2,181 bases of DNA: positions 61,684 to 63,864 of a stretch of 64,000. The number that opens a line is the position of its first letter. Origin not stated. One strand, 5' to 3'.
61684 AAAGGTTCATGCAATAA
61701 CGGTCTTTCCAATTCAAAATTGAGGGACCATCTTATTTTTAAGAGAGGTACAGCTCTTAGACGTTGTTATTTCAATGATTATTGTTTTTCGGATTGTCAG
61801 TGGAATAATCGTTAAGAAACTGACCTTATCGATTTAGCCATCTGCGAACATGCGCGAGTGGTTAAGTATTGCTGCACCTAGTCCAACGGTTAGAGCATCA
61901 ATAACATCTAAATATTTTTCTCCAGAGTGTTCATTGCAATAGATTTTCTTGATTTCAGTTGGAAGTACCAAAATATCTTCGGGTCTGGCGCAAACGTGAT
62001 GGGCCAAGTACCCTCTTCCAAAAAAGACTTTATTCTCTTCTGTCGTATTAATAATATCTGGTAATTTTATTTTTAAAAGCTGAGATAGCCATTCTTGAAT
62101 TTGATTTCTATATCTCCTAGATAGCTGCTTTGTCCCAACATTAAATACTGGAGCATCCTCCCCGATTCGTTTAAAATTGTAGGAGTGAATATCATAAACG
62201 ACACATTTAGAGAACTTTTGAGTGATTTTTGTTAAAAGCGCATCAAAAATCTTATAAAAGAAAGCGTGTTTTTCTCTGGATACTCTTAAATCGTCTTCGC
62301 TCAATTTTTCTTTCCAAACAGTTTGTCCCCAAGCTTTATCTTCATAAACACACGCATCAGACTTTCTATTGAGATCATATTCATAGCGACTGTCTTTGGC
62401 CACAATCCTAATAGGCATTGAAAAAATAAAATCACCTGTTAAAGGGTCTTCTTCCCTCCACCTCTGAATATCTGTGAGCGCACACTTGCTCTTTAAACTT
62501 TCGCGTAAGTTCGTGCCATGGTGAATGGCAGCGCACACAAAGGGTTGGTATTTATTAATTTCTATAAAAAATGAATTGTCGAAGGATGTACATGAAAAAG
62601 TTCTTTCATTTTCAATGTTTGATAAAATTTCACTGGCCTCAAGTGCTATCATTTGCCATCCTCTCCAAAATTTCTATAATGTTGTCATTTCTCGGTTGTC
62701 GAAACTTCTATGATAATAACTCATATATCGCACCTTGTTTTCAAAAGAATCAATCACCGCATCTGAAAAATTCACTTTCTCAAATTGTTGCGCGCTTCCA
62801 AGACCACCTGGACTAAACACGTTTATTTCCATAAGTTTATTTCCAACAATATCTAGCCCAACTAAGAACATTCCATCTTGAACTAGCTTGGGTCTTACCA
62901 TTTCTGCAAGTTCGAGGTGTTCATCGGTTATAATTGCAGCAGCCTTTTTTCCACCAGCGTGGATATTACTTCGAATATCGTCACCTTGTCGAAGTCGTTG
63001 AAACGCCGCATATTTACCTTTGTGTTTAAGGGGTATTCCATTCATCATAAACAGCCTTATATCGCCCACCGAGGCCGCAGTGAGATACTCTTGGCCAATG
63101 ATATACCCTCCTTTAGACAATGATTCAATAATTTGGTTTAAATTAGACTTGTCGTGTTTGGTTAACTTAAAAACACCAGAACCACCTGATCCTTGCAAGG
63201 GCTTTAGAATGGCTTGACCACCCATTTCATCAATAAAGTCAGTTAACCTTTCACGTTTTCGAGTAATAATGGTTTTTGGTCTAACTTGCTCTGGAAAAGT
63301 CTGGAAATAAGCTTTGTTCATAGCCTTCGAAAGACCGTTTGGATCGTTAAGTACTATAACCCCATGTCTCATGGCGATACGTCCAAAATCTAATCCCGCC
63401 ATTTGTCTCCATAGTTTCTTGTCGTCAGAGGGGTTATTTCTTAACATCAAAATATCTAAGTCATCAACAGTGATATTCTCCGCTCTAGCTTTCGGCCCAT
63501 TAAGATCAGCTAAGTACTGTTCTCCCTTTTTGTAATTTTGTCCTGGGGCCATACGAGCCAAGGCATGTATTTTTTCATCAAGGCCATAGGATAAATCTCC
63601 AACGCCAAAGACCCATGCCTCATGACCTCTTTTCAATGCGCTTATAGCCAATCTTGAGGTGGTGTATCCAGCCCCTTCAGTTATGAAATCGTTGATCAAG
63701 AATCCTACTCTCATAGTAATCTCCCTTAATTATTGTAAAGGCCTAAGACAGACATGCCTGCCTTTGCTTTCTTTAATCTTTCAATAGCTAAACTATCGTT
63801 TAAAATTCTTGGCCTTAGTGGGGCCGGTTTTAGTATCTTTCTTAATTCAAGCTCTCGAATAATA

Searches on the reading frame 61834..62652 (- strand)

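Call 70: search_protein_families(library=pfam, proteins=[window:61834-62652:-], max_evalue=0.01)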
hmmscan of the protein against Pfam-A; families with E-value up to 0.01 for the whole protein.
window:61834-62652:- (272 aa): 1 family
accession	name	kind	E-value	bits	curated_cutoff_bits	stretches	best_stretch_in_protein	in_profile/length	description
PF05013.17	FGase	-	4.3e-14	53.6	28.9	1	37-235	2-214/219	N-formylglutamate amidohydrolase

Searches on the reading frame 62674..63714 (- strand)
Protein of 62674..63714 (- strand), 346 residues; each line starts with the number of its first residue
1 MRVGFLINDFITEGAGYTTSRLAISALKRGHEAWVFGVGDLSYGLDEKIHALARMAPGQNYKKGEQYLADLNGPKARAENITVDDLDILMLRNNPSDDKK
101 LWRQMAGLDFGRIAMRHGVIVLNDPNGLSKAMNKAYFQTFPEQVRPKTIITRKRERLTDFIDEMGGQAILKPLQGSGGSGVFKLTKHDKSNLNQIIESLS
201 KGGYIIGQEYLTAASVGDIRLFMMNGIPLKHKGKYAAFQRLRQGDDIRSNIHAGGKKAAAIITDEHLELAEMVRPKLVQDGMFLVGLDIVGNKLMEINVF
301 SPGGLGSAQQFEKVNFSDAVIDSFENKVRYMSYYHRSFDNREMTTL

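Call 70: search_protein_families(library=pfam, proteins=[window:62674-63714:-], max_evalue=0.01)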
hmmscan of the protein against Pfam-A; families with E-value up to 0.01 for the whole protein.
window:62674-63714:- (346 aa): 5 families
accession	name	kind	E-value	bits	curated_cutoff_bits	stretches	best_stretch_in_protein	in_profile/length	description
PF02955.21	GSH-S_ATP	-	2.1e-48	164.5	23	1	133-310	1-172/175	Prokaryotic glutathione synthetase, ATP-grasp domain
PF08443.16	RimK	-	8.2e-14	52.1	21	1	146-322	19-186/188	RimK-like ATP-grasp domain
PF02951.20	GSH-S_N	-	4.4e-08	33.6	21.3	1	2-128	2-118/119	Prokaryotic glutathione synthetase, N-terminal domain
PF14397.11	ATPgrasp_ST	-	0.00019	21.2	31.4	1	147-193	46-88/278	Sugar-transfer associated ATP-grasp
PF14398.11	ATPgrasp_YheCD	-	0.00028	20.7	26.8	1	145-192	29-75/255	YheC/D like ATP-grasp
